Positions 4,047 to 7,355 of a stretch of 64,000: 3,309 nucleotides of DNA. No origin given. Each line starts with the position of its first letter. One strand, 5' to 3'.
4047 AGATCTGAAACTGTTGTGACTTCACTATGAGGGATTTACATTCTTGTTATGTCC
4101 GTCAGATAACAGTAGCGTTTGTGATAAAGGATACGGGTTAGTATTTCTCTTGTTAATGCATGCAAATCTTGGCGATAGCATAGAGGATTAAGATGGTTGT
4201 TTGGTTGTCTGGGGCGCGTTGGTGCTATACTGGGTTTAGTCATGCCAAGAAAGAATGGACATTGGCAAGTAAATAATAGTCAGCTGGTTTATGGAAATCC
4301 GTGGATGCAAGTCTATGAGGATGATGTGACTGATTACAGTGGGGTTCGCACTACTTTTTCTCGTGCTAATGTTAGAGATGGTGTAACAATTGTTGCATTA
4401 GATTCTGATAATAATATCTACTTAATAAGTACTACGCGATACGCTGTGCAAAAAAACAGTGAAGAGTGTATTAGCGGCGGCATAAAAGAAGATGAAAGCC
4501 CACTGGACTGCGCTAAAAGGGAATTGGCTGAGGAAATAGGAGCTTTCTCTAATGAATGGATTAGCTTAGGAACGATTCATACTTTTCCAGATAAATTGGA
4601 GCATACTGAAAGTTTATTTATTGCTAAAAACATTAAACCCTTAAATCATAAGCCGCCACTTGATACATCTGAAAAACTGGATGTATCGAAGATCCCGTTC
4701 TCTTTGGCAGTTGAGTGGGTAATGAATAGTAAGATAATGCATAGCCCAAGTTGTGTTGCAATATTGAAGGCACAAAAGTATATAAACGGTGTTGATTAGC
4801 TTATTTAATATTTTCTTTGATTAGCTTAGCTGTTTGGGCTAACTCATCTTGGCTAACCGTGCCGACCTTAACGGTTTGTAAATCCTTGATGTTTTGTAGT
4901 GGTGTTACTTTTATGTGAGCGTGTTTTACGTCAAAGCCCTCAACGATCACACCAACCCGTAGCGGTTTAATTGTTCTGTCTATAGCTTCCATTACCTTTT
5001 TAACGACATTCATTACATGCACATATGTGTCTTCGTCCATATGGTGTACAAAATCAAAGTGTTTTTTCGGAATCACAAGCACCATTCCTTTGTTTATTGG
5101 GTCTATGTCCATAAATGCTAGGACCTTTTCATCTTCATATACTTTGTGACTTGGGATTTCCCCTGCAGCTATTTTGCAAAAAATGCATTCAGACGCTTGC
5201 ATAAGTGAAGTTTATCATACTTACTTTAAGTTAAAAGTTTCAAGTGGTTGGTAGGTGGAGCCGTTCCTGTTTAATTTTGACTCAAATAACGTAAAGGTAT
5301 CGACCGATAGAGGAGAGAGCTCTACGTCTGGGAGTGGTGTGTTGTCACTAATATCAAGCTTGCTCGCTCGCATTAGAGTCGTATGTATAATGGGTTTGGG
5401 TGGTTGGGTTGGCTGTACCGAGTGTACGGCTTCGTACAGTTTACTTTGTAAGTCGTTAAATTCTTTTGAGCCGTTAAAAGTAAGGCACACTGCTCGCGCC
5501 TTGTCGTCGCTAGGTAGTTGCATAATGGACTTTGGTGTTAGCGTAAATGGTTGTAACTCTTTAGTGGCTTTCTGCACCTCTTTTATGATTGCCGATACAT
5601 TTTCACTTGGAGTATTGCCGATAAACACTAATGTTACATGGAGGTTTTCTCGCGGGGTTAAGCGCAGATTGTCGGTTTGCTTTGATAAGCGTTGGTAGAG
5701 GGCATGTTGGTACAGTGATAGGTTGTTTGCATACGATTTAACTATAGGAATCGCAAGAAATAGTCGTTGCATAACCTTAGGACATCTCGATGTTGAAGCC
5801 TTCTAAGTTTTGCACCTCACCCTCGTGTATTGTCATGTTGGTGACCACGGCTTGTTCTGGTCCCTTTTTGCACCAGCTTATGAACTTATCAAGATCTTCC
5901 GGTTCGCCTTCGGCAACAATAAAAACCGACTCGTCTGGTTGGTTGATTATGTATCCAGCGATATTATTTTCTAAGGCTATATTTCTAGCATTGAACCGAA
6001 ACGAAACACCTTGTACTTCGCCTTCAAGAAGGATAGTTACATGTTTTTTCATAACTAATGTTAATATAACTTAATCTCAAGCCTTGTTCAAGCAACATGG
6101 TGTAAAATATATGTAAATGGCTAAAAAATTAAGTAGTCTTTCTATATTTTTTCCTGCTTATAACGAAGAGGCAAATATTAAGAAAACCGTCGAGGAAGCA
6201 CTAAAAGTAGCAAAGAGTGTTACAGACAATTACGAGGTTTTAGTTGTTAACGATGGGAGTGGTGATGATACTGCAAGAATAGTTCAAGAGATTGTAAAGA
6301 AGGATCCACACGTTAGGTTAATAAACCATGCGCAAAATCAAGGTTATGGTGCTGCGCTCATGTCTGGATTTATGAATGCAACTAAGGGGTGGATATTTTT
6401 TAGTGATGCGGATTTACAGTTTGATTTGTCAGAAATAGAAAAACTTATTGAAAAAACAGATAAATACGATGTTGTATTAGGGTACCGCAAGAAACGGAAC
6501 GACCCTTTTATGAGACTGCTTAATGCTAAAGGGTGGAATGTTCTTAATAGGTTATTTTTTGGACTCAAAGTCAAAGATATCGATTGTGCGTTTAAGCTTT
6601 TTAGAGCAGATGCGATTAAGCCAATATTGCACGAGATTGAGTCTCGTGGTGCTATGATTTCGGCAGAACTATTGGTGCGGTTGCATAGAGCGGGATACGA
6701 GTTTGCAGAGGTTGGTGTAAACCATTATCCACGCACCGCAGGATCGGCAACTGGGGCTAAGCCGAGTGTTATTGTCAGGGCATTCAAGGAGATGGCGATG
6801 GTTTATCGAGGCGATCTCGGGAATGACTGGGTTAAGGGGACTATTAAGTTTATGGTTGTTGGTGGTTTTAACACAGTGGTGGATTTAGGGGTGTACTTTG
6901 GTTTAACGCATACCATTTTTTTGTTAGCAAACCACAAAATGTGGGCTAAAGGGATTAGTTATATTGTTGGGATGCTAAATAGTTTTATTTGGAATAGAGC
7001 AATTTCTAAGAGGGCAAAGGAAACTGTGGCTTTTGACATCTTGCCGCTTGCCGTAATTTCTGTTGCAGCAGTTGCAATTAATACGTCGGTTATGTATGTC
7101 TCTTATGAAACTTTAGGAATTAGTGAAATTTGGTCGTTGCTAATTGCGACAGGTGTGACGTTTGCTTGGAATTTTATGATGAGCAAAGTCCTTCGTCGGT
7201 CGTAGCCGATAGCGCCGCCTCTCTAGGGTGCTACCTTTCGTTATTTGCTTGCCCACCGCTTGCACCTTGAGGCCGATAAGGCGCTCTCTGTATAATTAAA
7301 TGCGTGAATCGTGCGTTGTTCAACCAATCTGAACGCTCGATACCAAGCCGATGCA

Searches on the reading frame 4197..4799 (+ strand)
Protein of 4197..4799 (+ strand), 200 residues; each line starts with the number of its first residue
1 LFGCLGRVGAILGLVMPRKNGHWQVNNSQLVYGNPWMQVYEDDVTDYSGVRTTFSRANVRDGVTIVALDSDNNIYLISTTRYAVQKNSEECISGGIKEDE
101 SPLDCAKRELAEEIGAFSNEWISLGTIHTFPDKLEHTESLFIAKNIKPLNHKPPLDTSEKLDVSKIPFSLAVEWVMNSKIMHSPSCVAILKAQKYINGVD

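Call 17: search_protein_families(library=pfam, proteins=[window:4197-4799:+], max_evalue=0.00001)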
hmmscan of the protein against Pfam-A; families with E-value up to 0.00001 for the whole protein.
window:4197-4799:+ (200 aa): 1 family
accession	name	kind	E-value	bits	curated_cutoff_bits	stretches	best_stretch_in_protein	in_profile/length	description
PF00293.34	NUDIX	-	2.1e-08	34.7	21.1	1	60-159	3-106/134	NUDIX domain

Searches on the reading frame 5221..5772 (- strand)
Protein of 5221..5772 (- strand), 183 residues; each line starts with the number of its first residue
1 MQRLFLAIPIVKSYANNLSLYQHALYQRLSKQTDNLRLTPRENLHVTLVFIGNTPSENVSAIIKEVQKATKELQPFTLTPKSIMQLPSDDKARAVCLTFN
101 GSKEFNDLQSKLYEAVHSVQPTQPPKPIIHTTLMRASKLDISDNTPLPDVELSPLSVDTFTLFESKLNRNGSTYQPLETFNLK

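Call 17: search_protein_families(library=pfam, proteins=[window:5221-5772:-], max_evalue=0.00001)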
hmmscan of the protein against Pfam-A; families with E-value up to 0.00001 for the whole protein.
window:5221-5772:- (183 aa): 2 families
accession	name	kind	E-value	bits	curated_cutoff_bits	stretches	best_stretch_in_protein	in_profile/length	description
PF02834.22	LigT_PEase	-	1.9e-13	50.8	23.3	1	11-94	4-85/87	LigT like Phosphoesterase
PF13563.12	2_5_RNA_ligase2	-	7.6e-10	39.5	27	1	37-141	19-121/152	2'-5' RNA ligase superfamily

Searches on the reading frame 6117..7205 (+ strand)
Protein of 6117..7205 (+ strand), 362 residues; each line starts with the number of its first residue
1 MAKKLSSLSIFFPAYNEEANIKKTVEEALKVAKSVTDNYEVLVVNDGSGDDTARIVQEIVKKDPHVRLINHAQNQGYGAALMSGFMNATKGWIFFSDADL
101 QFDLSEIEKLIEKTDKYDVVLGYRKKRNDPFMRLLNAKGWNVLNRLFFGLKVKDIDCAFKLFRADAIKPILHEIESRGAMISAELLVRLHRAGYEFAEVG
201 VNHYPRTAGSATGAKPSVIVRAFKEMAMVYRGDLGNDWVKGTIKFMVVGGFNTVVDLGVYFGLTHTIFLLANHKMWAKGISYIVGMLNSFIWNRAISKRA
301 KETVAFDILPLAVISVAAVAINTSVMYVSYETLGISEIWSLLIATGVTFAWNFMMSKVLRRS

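Call 17: search_protein_families(library=pfam, proteins=[window:6117-7205:+], max_evalue=0.00001)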
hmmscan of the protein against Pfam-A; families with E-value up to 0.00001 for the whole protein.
window:6117-7205:+ (362 aa): 4 families
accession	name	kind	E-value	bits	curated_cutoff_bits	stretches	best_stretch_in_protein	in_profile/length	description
PF00535.33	Glycos_transf_2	-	4.5e-33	115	23.3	1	9-168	1-165/168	Glycosyl transferase family 2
PF04138.20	GtrA_DPMS_TM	-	1.4e-19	70.8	26.1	1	244-358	1-114/117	GtrA/DPMS, transmembrane domain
PF10111.15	Glyco_tranf_2_2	-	8.7e-09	35.7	27.3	1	11-111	3-103/276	Glycosyltransferase like family 2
PF13641.12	Glyco_tranf_2_3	-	1.3e-07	32.4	27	1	8-150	3-142/230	Glycosyltransferase like family 2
